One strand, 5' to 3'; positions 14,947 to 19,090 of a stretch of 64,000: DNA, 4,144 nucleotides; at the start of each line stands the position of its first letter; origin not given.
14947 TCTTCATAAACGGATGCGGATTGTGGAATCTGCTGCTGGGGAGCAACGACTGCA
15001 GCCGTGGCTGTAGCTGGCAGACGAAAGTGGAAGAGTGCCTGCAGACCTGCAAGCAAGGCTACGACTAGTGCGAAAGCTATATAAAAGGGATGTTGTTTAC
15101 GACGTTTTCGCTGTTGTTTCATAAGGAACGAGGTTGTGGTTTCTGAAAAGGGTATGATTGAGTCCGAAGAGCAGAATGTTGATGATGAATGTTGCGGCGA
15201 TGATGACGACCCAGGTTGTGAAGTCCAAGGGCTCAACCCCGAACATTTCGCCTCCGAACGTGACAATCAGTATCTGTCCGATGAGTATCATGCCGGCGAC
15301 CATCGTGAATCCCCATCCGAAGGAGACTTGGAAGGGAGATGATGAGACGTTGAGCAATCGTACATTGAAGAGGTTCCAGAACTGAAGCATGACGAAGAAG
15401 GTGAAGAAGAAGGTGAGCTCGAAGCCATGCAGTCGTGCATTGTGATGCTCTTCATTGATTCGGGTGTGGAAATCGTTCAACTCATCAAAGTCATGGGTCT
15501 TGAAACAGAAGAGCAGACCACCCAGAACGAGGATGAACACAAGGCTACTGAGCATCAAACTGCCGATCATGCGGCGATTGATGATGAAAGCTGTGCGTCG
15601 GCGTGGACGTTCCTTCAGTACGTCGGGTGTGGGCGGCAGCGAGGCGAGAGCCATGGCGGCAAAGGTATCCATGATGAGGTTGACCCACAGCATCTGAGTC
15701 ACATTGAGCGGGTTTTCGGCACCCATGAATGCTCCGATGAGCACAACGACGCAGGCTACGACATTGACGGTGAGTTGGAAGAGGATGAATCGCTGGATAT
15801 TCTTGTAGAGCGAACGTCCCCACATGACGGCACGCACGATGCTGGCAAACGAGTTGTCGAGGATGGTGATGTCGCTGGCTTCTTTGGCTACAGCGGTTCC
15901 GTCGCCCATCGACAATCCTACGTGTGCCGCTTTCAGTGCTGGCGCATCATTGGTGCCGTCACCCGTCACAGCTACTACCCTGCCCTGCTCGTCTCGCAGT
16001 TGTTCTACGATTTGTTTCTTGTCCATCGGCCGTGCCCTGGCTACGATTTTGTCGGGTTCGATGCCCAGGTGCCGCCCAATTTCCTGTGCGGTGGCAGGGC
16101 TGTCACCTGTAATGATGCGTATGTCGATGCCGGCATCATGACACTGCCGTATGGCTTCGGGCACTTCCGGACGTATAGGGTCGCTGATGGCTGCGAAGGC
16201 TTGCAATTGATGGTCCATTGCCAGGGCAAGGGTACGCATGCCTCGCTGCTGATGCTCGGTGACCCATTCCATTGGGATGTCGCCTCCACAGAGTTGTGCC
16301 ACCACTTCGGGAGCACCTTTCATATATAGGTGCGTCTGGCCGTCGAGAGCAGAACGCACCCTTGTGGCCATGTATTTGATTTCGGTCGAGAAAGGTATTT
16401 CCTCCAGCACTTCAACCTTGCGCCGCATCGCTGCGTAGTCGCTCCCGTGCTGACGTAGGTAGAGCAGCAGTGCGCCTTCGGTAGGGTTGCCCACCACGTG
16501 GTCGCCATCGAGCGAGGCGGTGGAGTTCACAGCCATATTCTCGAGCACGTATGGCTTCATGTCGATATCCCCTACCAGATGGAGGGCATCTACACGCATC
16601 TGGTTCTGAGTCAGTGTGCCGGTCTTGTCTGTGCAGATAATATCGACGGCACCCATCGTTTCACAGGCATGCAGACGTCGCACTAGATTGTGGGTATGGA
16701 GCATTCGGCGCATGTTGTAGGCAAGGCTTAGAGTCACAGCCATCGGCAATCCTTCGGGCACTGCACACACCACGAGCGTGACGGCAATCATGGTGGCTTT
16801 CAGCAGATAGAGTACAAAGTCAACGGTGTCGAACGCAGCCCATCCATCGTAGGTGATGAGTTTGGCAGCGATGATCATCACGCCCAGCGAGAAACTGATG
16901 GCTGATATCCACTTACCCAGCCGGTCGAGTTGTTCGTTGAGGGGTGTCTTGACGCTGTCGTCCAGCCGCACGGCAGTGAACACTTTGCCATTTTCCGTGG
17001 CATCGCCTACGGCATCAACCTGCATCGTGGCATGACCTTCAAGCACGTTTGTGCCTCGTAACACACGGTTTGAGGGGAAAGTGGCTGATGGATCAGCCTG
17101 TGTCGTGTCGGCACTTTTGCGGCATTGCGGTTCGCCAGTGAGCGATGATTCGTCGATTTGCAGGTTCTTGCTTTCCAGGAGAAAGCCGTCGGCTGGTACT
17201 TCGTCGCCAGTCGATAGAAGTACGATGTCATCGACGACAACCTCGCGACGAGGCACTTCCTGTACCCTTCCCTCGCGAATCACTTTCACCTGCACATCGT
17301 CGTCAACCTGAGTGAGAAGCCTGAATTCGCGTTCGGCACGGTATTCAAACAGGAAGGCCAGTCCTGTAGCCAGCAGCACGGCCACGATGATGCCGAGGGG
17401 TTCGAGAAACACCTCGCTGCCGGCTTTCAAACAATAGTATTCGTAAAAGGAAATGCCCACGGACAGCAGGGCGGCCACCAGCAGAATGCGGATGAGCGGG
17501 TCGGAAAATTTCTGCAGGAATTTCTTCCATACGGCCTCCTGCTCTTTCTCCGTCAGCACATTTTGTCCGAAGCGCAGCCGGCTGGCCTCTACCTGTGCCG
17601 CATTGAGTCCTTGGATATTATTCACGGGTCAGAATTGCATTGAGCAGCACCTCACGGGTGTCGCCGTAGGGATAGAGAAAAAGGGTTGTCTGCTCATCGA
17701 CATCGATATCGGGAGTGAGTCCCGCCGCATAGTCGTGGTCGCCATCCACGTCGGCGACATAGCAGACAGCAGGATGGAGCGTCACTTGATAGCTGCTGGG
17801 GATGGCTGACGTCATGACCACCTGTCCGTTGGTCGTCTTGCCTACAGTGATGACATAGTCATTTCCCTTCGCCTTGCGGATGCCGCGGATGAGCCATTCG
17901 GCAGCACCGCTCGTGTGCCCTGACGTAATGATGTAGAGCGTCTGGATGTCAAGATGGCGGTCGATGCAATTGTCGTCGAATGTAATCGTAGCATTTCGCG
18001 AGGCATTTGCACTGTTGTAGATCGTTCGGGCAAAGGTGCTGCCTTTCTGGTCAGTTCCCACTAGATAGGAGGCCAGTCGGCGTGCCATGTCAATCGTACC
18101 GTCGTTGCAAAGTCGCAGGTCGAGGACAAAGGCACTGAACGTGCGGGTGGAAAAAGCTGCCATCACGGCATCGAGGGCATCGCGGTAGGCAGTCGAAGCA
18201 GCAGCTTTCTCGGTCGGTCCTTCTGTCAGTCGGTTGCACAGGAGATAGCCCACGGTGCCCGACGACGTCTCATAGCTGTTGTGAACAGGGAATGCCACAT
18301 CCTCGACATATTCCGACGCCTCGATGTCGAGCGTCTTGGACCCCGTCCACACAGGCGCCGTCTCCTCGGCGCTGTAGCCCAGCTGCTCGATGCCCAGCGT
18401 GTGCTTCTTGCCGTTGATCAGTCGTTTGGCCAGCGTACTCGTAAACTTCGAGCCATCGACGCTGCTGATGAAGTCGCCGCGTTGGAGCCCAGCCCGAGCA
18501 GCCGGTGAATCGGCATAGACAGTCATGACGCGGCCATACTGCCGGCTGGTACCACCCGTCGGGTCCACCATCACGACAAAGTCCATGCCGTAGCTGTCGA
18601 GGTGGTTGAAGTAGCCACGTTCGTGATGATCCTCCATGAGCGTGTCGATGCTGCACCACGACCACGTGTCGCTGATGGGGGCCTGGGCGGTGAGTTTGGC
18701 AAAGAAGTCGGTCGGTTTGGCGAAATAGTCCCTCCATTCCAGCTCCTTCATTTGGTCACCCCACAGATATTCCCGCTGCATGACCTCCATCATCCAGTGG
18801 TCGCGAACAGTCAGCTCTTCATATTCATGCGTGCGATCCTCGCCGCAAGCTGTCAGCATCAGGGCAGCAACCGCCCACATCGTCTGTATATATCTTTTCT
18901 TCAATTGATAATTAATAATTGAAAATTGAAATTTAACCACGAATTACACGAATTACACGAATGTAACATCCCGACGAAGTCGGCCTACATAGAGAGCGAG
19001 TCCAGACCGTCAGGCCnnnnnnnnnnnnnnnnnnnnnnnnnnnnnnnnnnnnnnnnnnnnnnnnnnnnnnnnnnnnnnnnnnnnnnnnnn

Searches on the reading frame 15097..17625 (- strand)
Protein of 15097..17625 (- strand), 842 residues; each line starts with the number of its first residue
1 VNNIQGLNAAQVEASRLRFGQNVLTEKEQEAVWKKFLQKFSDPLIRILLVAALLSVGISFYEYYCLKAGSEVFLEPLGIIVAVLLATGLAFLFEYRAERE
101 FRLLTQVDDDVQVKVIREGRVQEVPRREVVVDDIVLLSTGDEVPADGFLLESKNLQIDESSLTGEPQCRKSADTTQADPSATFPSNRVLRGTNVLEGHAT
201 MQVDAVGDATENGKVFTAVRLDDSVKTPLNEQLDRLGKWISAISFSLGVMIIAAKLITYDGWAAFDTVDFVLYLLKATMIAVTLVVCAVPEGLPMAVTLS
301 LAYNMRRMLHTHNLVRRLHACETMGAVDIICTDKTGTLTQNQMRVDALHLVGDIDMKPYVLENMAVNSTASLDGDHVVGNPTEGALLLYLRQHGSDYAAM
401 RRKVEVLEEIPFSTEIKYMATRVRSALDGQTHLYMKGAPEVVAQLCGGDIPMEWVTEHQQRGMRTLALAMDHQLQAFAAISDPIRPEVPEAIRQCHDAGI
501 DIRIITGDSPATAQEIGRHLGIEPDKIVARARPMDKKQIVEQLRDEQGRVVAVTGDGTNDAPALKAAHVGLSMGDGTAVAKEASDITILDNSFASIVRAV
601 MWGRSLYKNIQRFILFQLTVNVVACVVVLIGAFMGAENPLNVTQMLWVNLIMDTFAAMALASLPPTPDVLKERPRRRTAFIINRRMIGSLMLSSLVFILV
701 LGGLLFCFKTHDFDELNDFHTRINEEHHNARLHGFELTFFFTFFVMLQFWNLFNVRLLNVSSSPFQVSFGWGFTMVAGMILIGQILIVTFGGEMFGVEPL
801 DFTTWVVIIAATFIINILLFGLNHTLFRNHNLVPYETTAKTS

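Call 25: search_protein_families(library=pfam, proteins=[window:15097-17625:-], max_evalue=0.0001)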
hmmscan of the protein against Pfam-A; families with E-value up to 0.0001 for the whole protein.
window:15097-17625:- (842 aa): 6 families
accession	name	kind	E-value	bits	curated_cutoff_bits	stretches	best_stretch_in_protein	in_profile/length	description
PF00122.25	E1-E2_ATPase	-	2.9e-40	138.1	28.1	1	112-309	6-179/181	E1-E2 ATPase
PF00689.26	Cation_ATPase_C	-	3.5e-30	105.5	27.3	1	638-817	2-167/175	Cation transporting ATPase, C-terminus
PF00702.32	Hydrolase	-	8.5e-22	78.9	26.4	1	327-568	1-191/191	haloacid dehalogenase-like hydrolase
PF13246.12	Cation_ATPase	-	7.5e-17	61.6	21.7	1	367-446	9-88/91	Cation transport ATPase (P-type)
PF00690.31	Cation_ATPase_N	-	1.6e-14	53.7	20.4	1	3-55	17-69/69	Cation transporter/ATPase, N-terminus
PF08282.18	Hydrolase_3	-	2e-07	31.4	20.9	0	551-599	206-254/255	haloacid dehalogenase-like hydrolase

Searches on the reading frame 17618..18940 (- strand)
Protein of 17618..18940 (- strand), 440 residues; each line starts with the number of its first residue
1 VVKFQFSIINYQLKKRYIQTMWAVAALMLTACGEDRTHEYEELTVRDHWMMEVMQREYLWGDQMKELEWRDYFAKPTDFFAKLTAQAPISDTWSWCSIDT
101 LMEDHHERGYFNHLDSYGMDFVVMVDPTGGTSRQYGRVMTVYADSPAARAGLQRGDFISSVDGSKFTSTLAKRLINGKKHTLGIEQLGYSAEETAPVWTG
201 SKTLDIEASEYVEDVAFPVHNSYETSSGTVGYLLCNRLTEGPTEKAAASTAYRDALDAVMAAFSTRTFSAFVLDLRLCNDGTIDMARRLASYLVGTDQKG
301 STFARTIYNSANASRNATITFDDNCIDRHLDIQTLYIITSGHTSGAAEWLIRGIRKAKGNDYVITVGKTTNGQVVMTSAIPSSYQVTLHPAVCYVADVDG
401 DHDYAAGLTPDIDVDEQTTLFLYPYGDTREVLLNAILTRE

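Call 25: search_protein_families(library=pfam, proteins=[window:17618-18940:-], max_evalue=0.0001)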
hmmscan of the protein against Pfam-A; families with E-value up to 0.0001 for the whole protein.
window:17618-18940:- (440 aa): 3 families
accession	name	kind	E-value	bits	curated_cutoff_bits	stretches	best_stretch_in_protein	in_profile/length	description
PF17820.7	PDZ_6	-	1.4e-08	34.7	27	1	138-170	2-34/54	PDZ domain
PF18294.6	Pept_S41_N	-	3.1e-08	33.8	25.9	1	47-95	3-49/49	Peptidase S41 N-terminal domain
PF03572.23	Peptidase_S41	-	1.7e-07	31.4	24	1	251-414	13-165/165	Peptidase family S41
